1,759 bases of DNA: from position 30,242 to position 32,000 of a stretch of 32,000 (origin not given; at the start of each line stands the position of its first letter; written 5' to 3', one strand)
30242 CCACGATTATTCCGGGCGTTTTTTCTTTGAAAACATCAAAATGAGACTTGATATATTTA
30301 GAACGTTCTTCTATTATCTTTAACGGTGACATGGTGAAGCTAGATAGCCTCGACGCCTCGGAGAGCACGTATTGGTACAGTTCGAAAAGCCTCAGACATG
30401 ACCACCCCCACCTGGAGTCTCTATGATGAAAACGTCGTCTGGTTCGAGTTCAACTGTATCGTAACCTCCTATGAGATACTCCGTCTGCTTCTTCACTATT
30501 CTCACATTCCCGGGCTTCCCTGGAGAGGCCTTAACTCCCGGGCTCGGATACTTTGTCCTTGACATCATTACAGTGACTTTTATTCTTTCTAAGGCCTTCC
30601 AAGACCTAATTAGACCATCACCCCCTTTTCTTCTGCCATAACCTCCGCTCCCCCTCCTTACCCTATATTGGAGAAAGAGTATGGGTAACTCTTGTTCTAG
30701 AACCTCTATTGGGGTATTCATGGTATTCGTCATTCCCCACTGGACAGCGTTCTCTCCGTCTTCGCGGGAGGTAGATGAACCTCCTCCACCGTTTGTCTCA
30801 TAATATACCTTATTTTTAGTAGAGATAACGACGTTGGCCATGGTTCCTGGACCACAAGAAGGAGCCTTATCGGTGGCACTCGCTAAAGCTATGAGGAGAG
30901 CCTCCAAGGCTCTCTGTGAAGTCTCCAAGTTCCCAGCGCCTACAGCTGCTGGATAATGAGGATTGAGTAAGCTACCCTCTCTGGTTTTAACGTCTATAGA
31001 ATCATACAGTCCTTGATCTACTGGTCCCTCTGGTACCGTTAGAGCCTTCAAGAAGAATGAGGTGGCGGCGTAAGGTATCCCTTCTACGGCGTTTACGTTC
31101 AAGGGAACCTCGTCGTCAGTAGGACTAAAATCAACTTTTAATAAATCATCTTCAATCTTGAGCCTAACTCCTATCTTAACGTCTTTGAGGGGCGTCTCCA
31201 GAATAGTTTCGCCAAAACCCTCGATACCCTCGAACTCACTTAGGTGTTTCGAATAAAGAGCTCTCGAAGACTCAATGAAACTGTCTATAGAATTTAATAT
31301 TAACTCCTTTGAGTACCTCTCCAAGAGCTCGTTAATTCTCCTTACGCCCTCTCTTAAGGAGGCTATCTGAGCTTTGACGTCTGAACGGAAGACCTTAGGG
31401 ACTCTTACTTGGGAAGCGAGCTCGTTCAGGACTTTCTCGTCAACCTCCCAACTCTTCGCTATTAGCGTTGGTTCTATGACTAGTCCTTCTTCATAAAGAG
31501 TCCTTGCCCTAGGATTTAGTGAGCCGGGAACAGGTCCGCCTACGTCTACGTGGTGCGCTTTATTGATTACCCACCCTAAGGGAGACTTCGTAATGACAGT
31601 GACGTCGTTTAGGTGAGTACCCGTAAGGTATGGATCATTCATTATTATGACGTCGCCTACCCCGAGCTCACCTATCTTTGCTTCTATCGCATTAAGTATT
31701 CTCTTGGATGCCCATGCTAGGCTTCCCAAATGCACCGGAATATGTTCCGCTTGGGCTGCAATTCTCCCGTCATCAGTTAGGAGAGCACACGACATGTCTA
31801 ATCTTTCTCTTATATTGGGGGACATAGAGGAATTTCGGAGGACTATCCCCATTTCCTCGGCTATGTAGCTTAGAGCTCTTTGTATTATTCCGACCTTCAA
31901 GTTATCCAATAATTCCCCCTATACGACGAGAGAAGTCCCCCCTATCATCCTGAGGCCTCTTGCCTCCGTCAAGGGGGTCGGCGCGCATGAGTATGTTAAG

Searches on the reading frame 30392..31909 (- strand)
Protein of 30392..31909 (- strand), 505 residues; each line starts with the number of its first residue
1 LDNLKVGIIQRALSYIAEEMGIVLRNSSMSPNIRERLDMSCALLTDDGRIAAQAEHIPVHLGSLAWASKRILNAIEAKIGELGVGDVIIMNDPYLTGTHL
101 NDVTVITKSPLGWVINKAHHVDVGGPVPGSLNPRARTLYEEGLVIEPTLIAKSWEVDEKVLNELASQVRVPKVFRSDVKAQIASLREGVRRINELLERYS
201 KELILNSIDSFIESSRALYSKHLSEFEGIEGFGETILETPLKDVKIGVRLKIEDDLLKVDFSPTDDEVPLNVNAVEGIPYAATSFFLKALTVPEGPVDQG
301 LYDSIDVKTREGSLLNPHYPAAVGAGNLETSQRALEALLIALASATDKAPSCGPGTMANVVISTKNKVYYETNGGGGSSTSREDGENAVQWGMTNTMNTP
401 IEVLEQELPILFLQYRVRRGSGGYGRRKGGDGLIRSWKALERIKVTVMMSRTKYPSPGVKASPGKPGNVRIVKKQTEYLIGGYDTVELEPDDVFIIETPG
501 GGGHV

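Call 106: search_protein_families(library=pfam, proteins=[window:30392-31909:-], max_evalue=0.00001)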
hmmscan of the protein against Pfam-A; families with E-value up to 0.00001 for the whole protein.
window:30392-31909:- (505 aa): 1 family
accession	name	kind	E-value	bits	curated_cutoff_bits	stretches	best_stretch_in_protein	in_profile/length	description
PF02538.19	Hydantoinase_B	-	8e-144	480.4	26.8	1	2-504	1-516/519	Hydantoinase B/oxoprolinase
